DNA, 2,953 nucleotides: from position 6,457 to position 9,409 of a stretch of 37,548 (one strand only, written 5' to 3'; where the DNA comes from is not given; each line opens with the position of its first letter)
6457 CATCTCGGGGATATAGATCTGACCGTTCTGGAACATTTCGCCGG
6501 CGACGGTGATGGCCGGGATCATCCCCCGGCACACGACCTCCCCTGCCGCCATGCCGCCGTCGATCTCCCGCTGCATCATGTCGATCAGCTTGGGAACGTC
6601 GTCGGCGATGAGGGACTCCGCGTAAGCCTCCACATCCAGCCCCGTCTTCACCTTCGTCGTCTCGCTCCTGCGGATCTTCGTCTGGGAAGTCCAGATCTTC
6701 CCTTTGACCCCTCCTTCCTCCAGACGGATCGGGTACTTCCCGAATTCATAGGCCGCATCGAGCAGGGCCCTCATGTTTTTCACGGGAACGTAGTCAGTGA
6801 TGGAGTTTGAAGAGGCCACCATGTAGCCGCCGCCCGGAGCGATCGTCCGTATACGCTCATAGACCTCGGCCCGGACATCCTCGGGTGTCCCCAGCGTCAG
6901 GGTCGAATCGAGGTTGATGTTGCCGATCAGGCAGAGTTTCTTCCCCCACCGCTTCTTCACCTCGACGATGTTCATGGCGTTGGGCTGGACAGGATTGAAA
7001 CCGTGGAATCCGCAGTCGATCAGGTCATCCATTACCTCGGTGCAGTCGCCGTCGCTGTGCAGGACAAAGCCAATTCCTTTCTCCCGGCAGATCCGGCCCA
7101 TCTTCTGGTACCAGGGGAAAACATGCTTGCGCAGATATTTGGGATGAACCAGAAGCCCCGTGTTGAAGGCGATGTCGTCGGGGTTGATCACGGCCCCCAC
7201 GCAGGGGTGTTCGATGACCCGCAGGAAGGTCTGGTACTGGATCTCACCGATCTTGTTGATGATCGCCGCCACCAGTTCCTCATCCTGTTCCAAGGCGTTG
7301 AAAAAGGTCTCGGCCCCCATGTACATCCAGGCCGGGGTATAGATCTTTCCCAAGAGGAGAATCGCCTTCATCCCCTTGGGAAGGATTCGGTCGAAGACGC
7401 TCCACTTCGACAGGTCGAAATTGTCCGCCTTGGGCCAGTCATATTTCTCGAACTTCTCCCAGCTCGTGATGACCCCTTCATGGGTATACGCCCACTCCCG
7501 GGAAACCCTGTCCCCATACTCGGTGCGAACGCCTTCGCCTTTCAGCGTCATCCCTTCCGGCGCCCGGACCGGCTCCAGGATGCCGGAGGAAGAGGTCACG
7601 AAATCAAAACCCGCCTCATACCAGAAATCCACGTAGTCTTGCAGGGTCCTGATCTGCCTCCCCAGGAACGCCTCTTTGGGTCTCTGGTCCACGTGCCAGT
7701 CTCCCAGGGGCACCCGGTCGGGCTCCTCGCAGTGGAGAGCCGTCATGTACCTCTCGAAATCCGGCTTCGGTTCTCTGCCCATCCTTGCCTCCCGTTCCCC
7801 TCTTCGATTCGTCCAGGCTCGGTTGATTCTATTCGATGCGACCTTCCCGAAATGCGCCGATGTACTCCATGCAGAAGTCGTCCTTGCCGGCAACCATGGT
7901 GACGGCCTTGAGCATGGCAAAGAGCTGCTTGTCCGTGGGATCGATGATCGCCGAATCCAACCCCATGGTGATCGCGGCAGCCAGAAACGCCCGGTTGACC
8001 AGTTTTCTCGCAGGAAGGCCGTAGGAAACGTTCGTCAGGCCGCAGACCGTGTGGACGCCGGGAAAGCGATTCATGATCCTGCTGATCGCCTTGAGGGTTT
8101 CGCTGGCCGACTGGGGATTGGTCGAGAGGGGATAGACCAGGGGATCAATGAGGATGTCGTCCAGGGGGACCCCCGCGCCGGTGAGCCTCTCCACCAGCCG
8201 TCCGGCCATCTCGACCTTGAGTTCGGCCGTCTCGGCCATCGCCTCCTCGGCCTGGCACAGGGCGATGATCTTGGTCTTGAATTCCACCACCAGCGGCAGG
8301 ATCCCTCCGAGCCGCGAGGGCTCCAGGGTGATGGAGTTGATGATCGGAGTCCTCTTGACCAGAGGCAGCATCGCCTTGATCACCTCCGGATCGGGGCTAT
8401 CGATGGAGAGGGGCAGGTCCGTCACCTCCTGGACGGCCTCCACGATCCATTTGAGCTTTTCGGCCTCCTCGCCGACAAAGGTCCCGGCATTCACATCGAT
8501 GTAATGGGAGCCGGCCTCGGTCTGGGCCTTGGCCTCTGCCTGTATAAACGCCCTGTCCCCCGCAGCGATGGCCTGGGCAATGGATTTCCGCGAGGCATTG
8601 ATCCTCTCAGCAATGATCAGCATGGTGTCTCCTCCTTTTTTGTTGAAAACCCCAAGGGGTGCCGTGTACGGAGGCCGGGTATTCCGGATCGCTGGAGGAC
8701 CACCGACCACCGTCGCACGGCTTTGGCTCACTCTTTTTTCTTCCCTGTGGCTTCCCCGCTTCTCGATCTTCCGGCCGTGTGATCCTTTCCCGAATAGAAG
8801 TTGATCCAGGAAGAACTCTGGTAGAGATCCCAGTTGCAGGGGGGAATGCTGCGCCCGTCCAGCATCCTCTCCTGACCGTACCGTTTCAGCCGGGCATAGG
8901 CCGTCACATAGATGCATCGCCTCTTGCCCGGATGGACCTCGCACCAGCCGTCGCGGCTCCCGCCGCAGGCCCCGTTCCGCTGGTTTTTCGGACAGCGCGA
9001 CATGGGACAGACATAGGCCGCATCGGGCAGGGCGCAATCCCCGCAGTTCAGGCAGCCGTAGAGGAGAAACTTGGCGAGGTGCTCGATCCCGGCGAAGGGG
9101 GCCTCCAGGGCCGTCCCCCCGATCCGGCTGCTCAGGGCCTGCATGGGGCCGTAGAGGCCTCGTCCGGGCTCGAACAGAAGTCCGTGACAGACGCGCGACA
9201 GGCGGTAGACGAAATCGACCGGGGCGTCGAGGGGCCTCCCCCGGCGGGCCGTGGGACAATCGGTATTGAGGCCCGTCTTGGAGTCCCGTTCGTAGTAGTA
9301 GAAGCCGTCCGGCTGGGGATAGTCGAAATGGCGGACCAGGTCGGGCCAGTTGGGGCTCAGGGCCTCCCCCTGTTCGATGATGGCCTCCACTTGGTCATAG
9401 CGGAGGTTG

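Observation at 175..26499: A 26-kb single-strand array physically links the methyl/C1 module to the 2-hydroxyacid/CoA-ester module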

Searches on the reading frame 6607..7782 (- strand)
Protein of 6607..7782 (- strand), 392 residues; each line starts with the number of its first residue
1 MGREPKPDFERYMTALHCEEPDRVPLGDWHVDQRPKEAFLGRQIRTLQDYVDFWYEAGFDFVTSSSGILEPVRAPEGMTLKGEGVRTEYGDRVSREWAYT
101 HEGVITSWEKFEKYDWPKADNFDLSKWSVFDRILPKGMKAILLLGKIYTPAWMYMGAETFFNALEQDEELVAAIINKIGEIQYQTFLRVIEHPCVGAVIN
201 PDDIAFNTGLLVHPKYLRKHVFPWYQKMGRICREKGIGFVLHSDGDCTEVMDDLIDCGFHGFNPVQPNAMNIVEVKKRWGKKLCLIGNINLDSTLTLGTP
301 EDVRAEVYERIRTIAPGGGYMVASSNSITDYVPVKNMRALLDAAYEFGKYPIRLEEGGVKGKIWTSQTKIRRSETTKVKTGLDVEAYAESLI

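Call 51: search_solved_structures(query=window:6607-7782:-, max_evalue=1, show_alignments=3)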
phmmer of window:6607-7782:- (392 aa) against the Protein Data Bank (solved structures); distinct sequences matched with E-value up to 1: 2.
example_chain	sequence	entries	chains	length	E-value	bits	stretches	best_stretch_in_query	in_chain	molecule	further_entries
4ay7_A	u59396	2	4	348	8.8e-07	31.5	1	238-347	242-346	METHYLCOBALAMIN: COENZYME M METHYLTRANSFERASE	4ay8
9rui_A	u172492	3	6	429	0.00084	21.7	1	223-350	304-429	CdmB from Acetobacterium malicum subsp. dehalogenans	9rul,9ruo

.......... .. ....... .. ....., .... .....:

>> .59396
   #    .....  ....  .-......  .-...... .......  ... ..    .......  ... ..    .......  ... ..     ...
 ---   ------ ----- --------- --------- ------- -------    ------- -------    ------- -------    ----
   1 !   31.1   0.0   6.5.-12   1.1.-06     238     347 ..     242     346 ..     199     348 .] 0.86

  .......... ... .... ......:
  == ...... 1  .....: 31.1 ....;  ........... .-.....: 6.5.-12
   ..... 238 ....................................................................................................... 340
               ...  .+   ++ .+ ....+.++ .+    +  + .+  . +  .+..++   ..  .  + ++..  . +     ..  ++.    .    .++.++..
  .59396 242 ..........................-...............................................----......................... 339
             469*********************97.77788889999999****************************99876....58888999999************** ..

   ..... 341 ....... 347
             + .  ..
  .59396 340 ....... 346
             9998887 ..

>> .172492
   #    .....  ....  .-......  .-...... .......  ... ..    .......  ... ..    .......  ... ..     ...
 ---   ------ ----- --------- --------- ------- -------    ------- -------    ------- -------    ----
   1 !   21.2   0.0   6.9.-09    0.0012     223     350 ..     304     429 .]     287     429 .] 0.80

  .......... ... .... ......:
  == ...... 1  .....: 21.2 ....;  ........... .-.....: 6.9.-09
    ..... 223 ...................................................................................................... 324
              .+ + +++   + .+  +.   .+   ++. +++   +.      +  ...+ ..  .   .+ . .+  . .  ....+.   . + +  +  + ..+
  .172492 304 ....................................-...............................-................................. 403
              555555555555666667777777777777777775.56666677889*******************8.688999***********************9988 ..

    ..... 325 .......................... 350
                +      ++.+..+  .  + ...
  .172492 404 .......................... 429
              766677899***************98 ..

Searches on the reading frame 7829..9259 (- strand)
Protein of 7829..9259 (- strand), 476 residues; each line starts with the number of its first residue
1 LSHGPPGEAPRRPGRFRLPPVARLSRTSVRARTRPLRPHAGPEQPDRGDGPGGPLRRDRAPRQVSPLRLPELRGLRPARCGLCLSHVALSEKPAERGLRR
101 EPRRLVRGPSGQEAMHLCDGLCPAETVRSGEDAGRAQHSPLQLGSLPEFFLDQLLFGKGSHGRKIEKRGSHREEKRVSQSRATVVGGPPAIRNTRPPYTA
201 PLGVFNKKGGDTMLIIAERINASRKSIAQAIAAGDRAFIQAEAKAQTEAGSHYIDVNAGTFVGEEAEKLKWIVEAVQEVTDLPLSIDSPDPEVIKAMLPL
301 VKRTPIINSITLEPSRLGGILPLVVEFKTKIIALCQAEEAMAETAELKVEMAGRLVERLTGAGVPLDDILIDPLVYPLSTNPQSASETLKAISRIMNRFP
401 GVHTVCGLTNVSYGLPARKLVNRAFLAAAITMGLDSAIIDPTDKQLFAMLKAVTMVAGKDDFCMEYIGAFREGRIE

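Call 3: search_protein_families(library=pfam, proteins=[window:7829-9259:-], max_evalue=0.00001)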
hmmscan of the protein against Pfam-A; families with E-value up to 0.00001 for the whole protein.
window:7829-9259:- (476 aa): 2 families
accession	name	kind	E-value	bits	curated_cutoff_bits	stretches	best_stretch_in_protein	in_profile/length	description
PF00809.28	Pterin_bind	-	7.1e-21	75.4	25.5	1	218-439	2-243/244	Pterin binding enzyme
PF03599.22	CdhD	-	1.1e-06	28.1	24.8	1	261-391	77-194/387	CO dehydrogenase/acetyl-CoA synthase delta subunit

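Call 10: search_protein_families(library=ncbifam, proteins=[window:7829-9259:-], max_evalue=0.00001)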
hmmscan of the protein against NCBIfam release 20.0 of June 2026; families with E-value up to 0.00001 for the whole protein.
window:7829-9259:- (476 aa): 4 families
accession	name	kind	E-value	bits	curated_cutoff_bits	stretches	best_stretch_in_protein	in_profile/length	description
NF005719.0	PRK07535.1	domain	1e-94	316.7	259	1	213-475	1-263/268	methyltetrahydrofolate:corrinoid/iron-sulfur protein methyltransferase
NF040758.1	CODH_ACS_meth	exception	1.4e-37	129.5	370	1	212-466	3-258/261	carbon monoxide dehydrogenase/acetyl-CoA synthase methytransferase subunit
TIGR02082.1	metH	equivalog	9.4e-34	116.2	1010.85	1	211-447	341-592/1182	methionine synthase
NF007024.0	PRK09490.1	equivalog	1e-16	60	1497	1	212-447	359-609/1234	methionine synthase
